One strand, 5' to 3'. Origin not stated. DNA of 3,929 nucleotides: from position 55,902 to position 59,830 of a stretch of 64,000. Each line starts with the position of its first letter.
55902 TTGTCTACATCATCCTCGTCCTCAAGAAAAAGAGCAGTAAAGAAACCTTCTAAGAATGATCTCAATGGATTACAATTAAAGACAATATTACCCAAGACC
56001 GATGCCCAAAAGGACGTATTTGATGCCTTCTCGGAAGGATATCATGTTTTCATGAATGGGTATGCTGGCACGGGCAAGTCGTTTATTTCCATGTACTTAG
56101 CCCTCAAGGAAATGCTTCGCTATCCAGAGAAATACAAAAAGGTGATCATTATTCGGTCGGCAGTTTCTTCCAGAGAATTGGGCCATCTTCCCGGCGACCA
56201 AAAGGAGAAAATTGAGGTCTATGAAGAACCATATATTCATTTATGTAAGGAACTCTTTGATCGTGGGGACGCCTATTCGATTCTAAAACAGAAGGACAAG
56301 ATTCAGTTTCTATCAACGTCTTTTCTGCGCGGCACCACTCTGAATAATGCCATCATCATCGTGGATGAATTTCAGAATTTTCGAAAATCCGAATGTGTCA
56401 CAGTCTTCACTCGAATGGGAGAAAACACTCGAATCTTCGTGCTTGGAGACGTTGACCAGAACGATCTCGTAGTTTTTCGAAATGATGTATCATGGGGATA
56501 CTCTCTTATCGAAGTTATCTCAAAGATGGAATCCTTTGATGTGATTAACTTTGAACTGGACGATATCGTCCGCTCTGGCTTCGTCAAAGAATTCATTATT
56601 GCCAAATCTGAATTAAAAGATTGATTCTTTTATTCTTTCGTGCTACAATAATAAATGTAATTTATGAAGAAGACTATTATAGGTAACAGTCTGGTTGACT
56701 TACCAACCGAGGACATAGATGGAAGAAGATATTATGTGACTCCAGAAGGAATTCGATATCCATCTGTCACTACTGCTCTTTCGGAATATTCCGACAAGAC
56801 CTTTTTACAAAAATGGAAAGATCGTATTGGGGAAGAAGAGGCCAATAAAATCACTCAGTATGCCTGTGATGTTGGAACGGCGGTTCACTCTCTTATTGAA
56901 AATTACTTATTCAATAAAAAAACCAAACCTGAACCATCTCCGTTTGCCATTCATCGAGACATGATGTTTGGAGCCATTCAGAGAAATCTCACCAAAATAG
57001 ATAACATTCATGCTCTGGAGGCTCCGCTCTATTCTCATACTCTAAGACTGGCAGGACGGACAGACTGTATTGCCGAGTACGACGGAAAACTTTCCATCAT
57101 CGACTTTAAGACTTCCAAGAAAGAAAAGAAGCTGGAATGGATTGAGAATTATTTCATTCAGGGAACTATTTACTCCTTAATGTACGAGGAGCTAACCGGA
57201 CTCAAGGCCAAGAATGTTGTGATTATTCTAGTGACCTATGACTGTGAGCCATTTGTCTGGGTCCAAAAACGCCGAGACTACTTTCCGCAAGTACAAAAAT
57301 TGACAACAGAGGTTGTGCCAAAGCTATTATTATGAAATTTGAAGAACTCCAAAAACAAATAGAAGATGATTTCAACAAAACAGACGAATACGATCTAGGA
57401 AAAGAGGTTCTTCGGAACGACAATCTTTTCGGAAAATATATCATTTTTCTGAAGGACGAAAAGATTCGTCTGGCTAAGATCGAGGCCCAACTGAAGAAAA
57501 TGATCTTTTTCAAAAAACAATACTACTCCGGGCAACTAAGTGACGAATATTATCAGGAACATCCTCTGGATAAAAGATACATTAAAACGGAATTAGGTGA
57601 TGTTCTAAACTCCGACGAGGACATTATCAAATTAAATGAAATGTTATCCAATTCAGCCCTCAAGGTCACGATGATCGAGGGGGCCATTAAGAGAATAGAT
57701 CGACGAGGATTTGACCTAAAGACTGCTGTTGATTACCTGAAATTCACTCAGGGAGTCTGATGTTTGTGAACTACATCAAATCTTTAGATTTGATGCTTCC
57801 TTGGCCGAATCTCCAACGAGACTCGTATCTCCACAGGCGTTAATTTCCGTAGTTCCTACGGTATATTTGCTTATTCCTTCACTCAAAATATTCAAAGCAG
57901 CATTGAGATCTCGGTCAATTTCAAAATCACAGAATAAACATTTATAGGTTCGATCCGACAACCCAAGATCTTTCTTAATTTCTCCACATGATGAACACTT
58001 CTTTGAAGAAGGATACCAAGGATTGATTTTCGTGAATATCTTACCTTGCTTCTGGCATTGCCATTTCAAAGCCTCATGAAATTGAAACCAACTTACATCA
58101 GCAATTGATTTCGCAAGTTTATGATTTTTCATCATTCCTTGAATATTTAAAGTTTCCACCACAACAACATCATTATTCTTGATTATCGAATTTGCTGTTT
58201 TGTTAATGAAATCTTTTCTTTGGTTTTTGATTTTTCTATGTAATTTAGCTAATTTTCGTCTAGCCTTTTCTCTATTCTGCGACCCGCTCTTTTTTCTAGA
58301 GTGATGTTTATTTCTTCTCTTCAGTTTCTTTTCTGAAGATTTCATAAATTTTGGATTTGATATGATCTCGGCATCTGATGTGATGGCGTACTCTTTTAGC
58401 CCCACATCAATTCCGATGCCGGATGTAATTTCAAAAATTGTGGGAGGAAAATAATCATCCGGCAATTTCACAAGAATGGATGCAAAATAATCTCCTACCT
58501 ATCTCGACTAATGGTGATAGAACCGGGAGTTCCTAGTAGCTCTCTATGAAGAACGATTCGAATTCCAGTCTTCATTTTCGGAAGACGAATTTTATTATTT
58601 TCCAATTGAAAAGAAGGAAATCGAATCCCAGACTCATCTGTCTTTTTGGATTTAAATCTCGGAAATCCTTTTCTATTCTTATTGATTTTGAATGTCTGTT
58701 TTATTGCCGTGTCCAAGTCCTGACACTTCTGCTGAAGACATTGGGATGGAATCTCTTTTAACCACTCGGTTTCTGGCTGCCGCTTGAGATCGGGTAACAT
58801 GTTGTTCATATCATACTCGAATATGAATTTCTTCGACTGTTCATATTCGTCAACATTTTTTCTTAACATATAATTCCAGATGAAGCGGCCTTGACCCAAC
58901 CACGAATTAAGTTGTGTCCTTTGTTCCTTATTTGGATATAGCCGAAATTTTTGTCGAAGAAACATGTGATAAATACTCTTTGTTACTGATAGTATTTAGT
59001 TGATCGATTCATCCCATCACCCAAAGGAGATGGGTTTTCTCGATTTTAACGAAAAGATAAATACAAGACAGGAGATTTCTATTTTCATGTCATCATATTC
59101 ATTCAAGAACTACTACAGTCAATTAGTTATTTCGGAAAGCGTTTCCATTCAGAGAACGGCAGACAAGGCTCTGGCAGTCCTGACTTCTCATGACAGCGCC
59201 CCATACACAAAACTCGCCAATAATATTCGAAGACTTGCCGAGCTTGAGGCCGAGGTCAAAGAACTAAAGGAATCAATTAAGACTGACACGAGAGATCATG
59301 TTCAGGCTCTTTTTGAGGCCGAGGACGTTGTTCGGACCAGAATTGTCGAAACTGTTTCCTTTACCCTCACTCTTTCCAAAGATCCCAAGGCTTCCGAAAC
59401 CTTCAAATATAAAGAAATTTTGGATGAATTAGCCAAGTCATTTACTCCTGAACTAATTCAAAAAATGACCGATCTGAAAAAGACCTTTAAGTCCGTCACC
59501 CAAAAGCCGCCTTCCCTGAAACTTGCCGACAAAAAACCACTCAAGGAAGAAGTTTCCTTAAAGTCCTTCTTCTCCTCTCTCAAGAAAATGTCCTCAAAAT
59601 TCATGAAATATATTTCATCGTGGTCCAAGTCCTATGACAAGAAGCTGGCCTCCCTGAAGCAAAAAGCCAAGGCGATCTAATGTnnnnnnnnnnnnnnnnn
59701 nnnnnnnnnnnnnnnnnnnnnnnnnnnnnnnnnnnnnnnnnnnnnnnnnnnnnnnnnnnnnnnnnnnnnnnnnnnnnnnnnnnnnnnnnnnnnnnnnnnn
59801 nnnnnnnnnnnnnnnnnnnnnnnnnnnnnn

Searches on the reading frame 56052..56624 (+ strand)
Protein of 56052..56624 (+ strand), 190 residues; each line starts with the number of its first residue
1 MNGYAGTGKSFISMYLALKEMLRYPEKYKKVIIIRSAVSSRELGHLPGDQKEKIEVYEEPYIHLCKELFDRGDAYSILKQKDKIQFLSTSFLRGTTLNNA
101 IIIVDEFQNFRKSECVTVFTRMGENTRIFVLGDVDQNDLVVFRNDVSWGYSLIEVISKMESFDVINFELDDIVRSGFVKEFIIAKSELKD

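Call 25: search_protein_families(library=phrogs, proteins=[window:56052-56624:+], max_evalue=0.01)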
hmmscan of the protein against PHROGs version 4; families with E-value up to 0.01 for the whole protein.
window:56052-56624:+ (190 aa): 4 families
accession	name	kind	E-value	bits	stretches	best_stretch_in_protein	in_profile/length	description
phrog_170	-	other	7.9e-65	220.4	1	2-189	96-281/323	PhoH-like phosphate starvation-inducible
phrog_2765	-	other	6.7e-33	115.2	1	2-176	257-434/443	PhoH-like phosphate starvation-inducible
phrog_32482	-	other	2.6e-09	37.3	1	20-182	417-580/589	PhoH-like phosphate starvation-inducible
phrog_325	-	DNA, RNA and nucleotide metabolism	0.0027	17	0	2-19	496-513/986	Dda-like helicase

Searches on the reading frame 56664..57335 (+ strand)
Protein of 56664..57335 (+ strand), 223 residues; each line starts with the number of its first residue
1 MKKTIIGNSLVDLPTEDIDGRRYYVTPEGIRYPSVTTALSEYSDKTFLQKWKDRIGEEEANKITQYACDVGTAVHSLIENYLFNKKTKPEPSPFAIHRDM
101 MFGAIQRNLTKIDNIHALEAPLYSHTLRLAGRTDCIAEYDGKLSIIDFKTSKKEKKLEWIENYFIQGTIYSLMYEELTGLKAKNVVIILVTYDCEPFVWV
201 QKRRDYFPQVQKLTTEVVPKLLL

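Call 24: search_protein_families(library=phrogs, proteins=[window:56664-57335:+])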
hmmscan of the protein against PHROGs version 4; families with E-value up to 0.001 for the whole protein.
window:56664-57335:+ (223 aa): 7 families
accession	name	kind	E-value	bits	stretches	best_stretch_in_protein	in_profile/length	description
phrog_298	-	DNA, RNA and nucleotide metabolism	2.3e-70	238.3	1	10-210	44-249/293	exonuclease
phrog_1706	-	DNA, RNA and nucleotide metabolism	5.8e-13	49.9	1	64-198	81-195/293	CRISPR/Cas system associated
phrog_69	-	DNA, RNA and nucleotide metabolism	2.8e-08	34.2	1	65-193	118-267/501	exonuclease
phrog_466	-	DNA, RNA and nucleotide metabolism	2.1e-06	28.3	1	65-161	209-306/446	exonuclease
phrog_1218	-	DNA, RNA and nucleotide metabolism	2.1e-05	24.9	0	116-183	124-192/364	exonuclease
phrog_3953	-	DNA, RNA and nucleotide metabolism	9.9e-05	23.1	1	61-175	34-135/186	exonuclease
phrog_2139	-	DNA, RNA and nucleotide metabolism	0.00012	22.2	1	8-196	7-197/330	exonuclease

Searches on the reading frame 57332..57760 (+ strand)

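Call 25: search_protein_families(library=phrogs, proteins=[window:57332-57760:+], max_evalue=0.01)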
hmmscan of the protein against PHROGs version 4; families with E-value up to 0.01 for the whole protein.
window:57332-57760:+ (142 aa): 1 family
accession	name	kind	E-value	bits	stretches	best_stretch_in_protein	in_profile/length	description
phrog_231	-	DNA, RNA and nucleotide metabolism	9.9e-32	111.2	1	1-141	2-141/142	UvsY-like recombination mediator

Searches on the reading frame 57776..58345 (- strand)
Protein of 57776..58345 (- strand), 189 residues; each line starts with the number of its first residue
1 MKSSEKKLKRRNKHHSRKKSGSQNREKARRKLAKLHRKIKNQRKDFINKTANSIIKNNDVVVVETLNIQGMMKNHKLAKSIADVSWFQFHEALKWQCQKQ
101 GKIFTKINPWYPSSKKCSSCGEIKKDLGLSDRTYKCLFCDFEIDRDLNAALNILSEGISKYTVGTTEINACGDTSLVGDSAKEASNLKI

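Call 24: search_protein_families(library=phrogs, proteins=[window:57776-58345:-])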
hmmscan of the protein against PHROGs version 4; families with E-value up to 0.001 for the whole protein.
window:57776-58345:- (189 aa): 3 families
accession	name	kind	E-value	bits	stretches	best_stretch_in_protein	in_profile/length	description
phrog_506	-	integration and excision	1.9e-66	225.8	1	3-166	211-373/403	transposase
phrog_12300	-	integration and excision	1.5e-44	153.3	1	3-158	88-239/286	transposase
phrog_17087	-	unknown function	2.2e-36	126.1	1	27-160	2-135/141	-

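Call 64: find_related_loci(query=window:57776-58345:-, collection=genome_contigs, flank=1000)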
Query window:57776-58345:- (189 aa) in genome_contigs; peptide patterns used: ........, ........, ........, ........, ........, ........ (x = any residue, [..] = any of these).
165 stretches matched a pattern; 79 encode a relative of the query (tblastn E <= 1e-3); 79 distinct loci.
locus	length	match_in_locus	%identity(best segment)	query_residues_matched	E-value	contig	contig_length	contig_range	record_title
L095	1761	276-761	52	3-163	1e-44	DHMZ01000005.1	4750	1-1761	MAG TPA_asm: Spirochaetales bacterium UBA4629 UBA4629_contig_27034, whole genome shotgun sequence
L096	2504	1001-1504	49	1-171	5e-43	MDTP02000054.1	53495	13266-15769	Methanosarcina sp. Ant1 MSANT_contig000054, whole genome shotgun sequence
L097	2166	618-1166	44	1-187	9e-43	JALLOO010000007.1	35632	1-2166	Patescibacteria group bacterium AH-259-L05 AH-259-L05_NODE_7, whole genome shotgun sequence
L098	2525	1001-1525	44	5-178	3e-42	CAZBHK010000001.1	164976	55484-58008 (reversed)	MAG TPA_asm: uncultured Pseudomonadota bacterium isolate SRP062349_co2_272 genome assembly, contig: NODE_42_length_16497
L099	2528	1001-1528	42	1-177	5e-42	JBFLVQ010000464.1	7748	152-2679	MAG: Acidobacteriota bacterium isolate MAG010 MAG010_464, whole genome shotgun sequence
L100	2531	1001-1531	44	5-180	3e-42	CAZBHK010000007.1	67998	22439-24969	MAG TPA_asm: uncultured Pseudomonadota bacterium isolate SRP062349_co2_272 genome assembly, contig: NODE_258_length_6799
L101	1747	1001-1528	43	1-177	3e-42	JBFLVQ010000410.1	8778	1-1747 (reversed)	MAG: Acidobacteriota bacterium isolate MAG010 MAG010_410, whole genome shotgun sequence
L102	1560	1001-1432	48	16-159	3e-41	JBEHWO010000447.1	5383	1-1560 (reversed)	MAG: Vulcanimicrobiota bacterium isolate ER2 k141_49503_length_5383_cov_8.1820, whole genome shotgun sequence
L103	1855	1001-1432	49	16-159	3e-41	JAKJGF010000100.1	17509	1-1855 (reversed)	MAG: Bacillota bacterium isolate UR.bin48 UR_contig_8309, whole genome shotgun sequence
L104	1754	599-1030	49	16-159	9e-42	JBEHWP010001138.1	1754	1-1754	MAG: Vulcanimicrobiota bacterium isolate ER1 k141_24636_length_1754_cov_6.9182, whole genome shotgun sequence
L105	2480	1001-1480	48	22-181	1e-40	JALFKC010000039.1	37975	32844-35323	MAG: Campylobacter sp. isolate SUG753 k141_716816, whole genome shotgun sequence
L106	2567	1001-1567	42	1-188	3e-40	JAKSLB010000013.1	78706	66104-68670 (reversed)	MAG: Paludibacteraceae bacterium isolate Horse_feces88 MAG088_13, whole genome shotgun sequence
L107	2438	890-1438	42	1-174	8e-40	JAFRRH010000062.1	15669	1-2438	MAG: Selenomonadaceae bacterium isolate RGIG2729 Goat_Omasum-4__c617848, whole genome shotgun sequence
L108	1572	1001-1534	42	6-174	2e-39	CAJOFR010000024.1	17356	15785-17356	uncultured Selenomonadaceae bacterium isolate Sheep_2_mag_76 genome assembly, contig: scaffold_3040, whole genome shotgu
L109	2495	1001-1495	43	4-175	2e-39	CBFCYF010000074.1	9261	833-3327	MAG TPA_asm: uncultured archaeon isolate SRR26215687_concoct_40 genome assembly, contig: ERZ25073490.4930, whole genome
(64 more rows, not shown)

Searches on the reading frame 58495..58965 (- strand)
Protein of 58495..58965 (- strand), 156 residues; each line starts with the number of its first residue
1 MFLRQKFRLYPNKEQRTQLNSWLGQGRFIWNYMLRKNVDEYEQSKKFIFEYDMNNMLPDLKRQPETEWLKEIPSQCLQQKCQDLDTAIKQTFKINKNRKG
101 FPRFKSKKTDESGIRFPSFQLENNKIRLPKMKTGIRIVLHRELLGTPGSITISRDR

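Call 24: search_protein_families(library=phrogs, proteins=[window:58495-58965:-])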
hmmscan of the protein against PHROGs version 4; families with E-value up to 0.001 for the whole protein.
window:58495-58965:- (156 aa): 3 families
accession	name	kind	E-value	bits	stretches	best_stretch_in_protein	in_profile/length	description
phrog_13964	-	integration and excision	2.3e-36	126.6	1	6-155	6-153/237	transposase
phrog_506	-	integration and excision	7.5e-36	125.1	1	1-155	6-161/403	transposase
phrog_25073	-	unknown function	9.7e-16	58.8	1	6-109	8-108/114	-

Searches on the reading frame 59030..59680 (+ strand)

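Call 24: search_protein_families(library=phrogs, proteins=[window:59030-59680:+])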
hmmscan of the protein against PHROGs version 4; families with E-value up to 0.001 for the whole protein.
window:59030-59680:+ (216 aa): 0 families

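Call 55: search_protein_families(library=pfam, proteins=[window:59030-59680:+], max_evalue=0.01)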
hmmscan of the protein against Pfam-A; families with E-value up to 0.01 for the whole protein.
window:59030-59680:+ (216 aa): 1 family
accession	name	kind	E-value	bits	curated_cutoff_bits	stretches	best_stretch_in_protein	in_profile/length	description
PF14676.12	FANCI_S2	-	0.0083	16.8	37.8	0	88-160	38-107/156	FANCI solenoid 2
